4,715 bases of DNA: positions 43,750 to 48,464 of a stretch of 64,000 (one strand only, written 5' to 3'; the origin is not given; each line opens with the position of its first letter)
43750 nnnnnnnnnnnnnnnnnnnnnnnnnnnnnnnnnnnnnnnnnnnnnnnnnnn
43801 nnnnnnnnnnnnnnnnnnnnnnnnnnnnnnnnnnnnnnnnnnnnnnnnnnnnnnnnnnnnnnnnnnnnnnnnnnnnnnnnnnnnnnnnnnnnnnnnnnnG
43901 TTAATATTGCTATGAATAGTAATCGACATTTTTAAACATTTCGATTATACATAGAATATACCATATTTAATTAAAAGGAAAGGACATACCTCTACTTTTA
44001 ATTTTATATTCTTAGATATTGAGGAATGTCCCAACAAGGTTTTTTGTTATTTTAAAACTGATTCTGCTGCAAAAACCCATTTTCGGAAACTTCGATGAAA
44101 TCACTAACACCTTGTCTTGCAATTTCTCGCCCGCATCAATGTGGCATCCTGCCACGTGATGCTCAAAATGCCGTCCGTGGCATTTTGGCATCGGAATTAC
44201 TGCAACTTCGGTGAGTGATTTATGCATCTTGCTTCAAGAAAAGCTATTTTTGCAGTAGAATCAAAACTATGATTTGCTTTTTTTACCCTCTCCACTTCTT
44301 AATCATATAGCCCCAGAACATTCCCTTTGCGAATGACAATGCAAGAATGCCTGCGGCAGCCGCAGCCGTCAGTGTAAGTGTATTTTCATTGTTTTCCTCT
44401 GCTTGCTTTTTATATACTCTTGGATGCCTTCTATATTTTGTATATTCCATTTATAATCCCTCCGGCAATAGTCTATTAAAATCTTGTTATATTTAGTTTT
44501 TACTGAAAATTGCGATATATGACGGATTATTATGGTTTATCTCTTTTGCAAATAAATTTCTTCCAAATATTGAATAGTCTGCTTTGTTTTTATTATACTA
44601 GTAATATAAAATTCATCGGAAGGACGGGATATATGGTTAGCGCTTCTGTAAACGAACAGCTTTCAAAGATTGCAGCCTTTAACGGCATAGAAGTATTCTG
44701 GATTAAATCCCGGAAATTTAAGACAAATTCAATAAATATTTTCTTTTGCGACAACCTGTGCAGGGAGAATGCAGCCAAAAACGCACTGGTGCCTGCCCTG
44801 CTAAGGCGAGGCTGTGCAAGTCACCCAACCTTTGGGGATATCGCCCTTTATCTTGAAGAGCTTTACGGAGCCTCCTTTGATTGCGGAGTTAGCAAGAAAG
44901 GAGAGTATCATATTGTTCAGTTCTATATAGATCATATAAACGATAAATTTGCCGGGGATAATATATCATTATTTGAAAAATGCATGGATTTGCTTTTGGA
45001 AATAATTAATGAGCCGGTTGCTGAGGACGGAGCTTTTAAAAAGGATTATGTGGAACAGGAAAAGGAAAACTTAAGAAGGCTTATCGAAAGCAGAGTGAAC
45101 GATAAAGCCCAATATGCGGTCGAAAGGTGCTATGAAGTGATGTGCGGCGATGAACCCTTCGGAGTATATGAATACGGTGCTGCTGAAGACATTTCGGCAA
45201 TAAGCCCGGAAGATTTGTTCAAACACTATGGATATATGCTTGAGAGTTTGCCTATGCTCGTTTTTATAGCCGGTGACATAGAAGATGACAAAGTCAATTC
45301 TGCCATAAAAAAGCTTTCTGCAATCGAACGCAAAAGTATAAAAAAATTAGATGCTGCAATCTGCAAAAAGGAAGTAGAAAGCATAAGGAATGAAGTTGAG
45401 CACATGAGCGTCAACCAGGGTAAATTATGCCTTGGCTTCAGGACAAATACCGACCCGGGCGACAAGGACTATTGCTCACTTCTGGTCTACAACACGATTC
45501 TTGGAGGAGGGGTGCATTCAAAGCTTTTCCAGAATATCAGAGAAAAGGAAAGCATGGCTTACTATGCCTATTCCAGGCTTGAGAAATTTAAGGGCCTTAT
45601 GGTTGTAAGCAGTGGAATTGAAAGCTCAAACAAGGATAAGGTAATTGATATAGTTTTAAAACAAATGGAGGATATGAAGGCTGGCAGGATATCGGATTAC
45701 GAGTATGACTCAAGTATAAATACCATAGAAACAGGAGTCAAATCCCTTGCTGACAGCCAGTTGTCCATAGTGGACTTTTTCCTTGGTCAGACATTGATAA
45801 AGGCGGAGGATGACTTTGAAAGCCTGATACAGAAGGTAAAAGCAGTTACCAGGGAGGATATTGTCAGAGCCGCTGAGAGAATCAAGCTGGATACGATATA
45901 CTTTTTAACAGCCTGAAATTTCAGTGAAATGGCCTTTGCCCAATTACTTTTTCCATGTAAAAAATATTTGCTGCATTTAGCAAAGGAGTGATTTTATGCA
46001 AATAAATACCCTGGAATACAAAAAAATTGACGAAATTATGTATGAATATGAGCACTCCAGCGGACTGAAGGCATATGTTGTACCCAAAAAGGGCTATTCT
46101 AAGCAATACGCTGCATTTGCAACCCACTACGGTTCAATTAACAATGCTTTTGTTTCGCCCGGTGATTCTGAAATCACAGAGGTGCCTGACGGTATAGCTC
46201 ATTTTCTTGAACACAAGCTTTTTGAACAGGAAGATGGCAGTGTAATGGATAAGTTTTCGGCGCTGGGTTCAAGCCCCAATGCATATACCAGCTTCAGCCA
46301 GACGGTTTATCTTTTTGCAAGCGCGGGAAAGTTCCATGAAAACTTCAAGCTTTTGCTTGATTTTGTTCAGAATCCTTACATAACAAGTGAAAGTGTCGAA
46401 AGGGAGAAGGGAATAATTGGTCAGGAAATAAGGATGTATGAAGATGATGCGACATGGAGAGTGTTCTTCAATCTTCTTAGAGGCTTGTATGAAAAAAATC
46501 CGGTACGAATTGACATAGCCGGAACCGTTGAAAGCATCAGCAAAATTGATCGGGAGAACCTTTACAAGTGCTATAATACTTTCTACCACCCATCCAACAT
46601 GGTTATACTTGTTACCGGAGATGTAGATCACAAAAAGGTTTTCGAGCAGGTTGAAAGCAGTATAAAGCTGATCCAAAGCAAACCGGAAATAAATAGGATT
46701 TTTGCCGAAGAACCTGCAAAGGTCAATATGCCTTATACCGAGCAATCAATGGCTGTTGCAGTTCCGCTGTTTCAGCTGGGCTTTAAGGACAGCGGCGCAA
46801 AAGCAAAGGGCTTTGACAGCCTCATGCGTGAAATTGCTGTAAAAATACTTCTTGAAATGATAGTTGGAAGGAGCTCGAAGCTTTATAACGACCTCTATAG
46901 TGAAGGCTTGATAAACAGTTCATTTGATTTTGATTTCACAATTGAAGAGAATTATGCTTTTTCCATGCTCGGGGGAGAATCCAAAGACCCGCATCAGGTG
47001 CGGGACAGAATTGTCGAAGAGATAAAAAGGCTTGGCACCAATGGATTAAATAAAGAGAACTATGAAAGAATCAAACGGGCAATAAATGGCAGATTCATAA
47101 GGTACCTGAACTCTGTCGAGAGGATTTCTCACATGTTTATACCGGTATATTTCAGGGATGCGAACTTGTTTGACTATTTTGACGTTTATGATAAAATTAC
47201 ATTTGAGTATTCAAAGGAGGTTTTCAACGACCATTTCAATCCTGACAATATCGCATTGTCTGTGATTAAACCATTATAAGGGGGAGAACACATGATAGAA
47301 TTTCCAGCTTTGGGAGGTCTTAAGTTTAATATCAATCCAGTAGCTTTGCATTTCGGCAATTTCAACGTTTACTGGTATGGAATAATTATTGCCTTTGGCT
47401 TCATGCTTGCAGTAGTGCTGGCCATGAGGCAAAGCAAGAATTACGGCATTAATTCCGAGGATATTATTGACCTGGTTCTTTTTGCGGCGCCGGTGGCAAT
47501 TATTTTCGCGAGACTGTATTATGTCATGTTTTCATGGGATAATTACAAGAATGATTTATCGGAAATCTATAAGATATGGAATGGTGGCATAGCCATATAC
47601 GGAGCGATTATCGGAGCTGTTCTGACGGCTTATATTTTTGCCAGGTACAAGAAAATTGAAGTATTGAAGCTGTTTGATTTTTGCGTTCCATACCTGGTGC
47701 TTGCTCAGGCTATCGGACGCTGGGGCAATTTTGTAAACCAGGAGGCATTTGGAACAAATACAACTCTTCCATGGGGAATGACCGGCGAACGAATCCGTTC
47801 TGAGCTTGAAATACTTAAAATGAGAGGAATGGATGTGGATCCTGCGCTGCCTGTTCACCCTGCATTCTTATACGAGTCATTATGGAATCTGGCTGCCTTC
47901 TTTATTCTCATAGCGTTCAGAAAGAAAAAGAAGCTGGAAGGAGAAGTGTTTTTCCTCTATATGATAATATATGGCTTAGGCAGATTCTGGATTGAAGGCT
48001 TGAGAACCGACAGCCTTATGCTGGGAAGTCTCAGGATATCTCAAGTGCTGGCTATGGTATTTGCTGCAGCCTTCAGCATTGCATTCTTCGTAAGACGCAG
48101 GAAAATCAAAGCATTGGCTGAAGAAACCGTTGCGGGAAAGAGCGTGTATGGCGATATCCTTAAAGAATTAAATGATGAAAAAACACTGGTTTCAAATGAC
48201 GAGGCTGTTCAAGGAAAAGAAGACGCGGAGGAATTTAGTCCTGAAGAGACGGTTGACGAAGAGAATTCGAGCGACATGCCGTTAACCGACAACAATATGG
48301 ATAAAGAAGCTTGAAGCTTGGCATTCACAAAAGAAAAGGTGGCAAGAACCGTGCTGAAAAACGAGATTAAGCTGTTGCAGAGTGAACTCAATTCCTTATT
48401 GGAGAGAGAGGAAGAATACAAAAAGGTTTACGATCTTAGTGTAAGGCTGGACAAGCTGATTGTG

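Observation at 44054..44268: Second full-length copy in opposite orientation, with its own 6-bp duplication and a compensatory stem change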

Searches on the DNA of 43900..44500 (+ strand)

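Call 3: search_dna_similar(query=window:44060-44262:+, collection=plasmids, mode=distant)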
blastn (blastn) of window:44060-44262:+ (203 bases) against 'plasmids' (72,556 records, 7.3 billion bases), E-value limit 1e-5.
No match.

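Call 47: search_rna_families(source=window, start=43900, end=44500, threshold=evalue, max_evalue=1)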
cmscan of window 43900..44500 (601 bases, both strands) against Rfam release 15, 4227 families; matches with E-value up to 1: 1.
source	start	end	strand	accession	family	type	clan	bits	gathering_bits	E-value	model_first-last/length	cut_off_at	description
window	44087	44235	-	RF01731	TwoAYGGAY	Cis-reg;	CL00106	42.7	43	1.6e-05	1-168/168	no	TwoAYGGAY RNA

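Call 48: search_rna_families(source=window, start=43900, end=44500, threshold=evalue, max_evalue=1, show_alignments=1)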
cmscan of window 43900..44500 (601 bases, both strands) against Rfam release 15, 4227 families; matches with E-value up to 1: 1.
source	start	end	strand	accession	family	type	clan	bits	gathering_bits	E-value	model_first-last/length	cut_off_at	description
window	44087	44235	-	RF01731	TwoAYGGAY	Cis-reg;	CL00106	42.7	43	1.6e-05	1-168/168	no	TwoAYGGAY RNA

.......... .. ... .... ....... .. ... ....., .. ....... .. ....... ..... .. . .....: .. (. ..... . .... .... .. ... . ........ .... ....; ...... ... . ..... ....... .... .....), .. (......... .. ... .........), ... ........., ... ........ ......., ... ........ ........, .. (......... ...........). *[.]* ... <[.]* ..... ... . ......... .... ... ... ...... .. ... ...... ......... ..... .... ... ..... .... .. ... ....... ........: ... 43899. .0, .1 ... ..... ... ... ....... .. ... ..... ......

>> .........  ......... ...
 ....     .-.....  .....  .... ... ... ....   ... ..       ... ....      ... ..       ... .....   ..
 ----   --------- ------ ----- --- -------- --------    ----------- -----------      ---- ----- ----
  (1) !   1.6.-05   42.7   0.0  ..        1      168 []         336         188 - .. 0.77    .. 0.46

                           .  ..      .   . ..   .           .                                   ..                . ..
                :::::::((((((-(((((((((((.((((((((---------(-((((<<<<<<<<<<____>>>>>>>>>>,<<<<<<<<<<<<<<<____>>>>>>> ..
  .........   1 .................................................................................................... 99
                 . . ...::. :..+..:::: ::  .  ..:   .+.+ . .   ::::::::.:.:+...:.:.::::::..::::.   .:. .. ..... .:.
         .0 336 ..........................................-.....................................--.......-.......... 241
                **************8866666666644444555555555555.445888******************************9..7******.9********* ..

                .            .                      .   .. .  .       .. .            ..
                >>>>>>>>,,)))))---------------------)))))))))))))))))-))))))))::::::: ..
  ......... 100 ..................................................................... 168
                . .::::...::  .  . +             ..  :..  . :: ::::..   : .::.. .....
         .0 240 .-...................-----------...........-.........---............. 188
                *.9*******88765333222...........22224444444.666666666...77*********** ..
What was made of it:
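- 44087..44235 (-): TwoAYGGAY-like RNA core of B (Rfam RF01731, full model 1-168). 42.7 bits against a gathering score of 43, E 1.6e-5 (calls 47, 48)
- Closest known: TwoAYGGAY RNA motif. Same: B aligns over the full model with E 1.6e-5 (call 48).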

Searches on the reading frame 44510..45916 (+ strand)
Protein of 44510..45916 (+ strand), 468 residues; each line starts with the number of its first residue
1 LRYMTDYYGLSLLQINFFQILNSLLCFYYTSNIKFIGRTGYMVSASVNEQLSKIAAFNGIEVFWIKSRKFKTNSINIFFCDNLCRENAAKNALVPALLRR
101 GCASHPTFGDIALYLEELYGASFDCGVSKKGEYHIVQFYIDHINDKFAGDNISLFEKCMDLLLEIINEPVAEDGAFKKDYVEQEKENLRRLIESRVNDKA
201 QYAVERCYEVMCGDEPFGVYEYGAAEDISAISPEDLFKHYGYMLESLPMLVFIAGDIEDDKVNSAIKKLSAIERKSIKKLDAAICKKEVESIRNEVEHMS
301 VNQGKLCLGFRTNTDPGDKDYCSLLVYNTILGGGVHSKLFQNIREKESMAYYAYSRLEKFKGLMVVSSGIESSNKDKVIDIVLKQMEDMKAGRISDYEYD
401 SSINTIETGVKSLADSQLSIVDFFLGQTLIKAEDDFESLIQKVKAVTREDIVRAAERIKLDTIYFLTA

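Call 30: search_protein_families(library=pfam, proteins=[window:44510-45916:+])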
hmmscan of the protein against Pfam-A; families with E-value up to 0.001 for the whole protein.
window:44510-45916:+ (468 aa): 1 family
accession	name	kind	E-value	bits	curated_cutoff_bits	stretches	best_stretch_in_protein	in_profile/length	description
PF05193.26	Peptidase_M16_C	-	4.7e-24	85.7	23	1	231-404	2-179/181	Peptidase M16 inactive domain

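Call 32: find_homologous_proteins(query=window:44633-45916:+, max_evalue=1e-30)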
Query window:44633-45916:+ (427 aa): 5272 proteins with E <= 1e-30 among 8000 candidates; the best 120 are listed.
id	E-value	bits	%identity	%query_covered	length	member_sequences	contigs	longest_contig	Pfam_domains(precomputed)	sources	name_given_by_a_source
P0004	1.2e-279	945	100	100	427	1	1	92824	PF05193.27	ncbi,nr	ncbi:MAG: insulinase family protein [Clostridia bacterium]|nr:insulinase family protein [Clostridia 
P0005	4.9e-191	653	66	100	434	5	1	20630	PF05193.27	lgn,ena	-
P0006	7.2e-191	653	67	100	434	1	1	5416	PF05193.27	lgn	-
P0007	2.2e-183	628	65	98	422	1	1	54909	PF05193.27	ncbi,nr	ncbi:MAG: insulinase family protein [Clostridia bacterium]|nr:insulinase family protein [Clostridia 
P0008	1.8e-180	619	64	100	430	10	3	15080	PF05193.27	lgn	-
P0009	2.1e-177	609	61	100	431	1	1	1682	PF05193.27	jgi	-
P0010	7.1e-177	607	62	100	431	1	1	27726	PF05193.27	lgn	-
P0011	5.4e-176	604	62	100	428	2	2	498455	PF05193.27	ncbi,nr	ncbi:MAG: pitrilysin family protein [Clostridiales bacterium]|nr:insulinase family protein [Eubacter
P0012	1.6e-175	602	62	100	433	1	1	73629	PF05193.27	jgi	-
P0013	8.3e-175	600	62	100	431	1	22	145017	PF05193.27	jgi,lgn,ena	-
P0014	1.2e-174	599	62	100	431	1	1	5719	PF05193.27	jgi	-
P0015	3.9e-174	598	61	100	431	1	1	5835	PF05193.27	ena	-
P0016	1.4e-173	596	61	100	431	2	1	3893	PF05193.27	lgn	-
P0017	1.8e-173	596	61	100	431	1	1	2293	PF05193.27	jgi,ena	-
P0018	1.9e-173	596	60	100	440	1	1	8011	PF05193.27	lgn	-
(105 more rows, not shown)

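Call 33: find_encoding_contigs(protein=P0005, flank=10000, max_places=3)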
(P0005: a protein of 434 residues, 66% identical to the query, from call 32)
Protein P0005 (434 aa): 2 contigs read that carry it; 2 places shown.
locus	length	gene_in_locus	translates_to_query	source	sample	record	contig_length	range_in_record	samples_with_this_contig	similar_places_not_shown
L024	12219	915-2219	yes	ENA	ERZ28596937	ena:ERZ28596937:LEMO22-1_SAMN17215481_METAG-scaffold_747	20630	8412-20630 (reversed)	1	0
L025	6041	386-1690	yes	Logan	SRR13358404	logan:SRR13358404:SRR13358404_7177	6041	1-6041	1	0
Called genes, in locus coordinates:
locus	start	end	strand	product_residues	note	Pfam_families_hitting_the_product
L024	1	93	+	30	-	?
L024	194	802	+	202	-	PF02586:SRAP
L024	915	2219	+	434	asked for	PF05193:Peptidase_M16_C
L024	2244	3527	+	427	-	PF00675:Peptidase_M16, PF05193:Peptidase_M16_C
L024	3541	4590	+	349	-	PF01790:LGT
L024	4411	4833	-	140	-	-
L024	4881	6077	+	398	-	PF01098:FTSW_RODA_SPOVE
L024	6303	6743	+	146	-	PF02381:MraZ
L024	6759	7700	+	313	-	PF01795:Methyltransf_5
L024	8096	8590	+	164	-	-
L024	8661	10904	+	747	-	PF03717:PBP_dimer, PF21922:PBP_dimer_2 (faint), PF00905:Transpeptidase, PF03793:PASTA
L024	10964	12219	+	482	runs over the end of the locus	PF01225:Mur_ligase, PF08245:Mur_ligase_M, PF02875:Mur_ligase_C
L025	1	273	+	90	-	?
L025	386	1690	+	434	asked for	PF05193:Peptidase_M16_C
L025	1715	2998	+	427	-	PF00675:Peptidase_M16, PF05193:Peptidase_M16_C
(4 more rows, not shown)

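Call 34: find_encoding_contigs(protein=P0007, flank=10000, max_places=3)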
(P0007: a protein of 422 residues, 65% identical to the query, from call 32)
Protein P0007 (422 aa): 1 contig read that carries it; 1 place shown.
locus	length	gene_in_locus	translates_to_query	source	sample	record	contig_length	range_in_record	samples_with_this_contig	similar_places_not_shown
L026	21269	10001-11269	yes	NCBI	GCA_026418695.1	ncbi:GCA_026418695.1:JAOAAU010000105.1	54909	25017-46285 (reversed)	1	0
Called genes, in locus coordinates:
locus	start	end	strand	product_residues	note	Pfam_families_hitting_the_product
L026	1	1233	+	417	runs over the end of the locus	PF26002:Beta-barrel_AprE (faint), PF25885:HH_EMRA, PF25990:Beta-barrel_YknX, PF25989:YknX_C (weak)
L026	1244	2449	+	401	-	PF12704:MacB_PCD, PF02687:FtsX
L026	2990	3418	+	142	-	PF02537:CRCB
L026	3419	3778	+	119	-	PF02537:CRCB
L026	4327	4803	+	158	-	PF25991:KhtT_N, PF02080:TrkA_C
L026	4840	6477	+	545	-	PF00999:Na_H_Exchanger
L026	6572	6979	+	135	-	PF02254:TrkA_N, PF02558:ApbA (weak), PF03807:F420_oxidored (faint)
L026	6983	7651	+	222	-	PF02254:TrkA_N, PF02080:TrkA_C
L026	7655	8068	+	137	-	PF00582:Usp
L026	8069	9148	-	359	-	PF00990:GGDEF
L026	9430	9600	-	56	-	-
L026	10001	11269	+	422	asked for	PF05193:Peptidase_M16_C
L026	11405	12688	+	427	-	PF00675:Peptidase_M16, PF05193:Peptidase_M16_C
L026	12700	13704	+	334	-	PF01790:LGT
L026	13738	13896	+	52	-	PF09388:SpoOE-like (weak)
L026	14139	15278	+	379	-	PF01098:FTSW_RODA_SPOVE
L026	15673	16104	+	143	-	PF02381:MraZ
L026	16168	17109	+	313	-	PF01795:Methyltransf_5, PF13847:Methyltransf_31 (faint)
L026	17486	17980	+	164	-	-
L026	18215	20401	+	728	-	PF03717:PBP_dimer, PF00905:Transpeptidase, PF03793:PASTA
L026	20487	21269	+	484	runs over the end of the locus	PF01225:Mur_ligase, PF08245:Mur_ligase_M, PF02875:Mur_ligase_C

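Call 37: find_encoding_contigs(protein=P0004, flank=10000, max_places=3)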
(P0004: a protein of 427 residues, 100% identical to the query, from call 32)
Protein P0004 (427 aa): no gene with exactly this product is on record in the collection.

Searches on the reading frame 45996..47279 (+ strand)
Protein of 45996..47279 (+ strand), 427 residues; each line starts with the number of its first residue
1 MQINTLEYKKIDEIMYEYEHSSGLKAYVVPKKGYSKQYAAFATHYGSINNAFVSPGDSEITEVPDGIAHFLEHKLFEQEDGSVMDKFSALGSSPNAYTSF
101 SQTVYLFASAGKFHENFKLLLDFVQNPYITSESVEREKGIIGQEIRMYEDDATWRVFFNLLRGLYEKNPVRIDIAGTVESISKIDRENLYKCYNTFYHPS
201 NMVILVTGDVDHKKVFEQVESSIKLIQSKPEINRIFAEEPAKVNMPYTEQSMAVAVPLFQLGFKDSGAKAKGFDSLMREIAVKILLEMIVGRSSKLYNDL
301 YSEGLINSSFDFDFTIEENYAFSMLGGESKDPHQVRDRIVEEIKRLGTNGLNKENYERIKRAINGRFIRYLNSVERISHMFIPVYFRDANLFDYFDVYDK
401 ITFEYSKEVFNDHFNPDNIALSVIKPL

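Call 94: search_protein_families(library=pfam, proteins=[window:45996-47279:+], max_evalue=1e-10)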
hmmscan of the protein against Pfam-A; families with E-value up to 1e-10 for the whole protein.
window:45996-47279:+ (427 aa): 2 families
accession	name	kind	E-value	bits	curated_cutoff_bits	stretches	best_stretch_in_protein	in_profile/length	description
PF05193.26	Peptidase_M16_C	-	4.2e-24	85.8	23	1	183-362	1-180/181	Peptidase M16 inactive domain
PF00675.25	Peptidase_M16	-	5.2e-14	52.8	22.3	1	65-177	31-148/149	Insulinase (Peptidase family M16)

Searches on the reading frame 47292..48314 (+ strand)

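Call 95: search_protein_families(library=pfam, proteins=[window:47292-48314:+], max_evalue=1e-10)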
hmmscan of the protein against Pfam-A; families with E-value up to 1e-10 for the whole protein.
window:47292-48314:+ (340 aa): 1 family
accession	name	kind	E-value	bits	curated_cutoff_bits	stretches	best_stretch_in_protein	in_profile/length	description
PF01790.23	LGT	-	1.2e-80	270.8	24.9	1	16-265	1-238/240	Prolipoprotein diacylglyceryl transferase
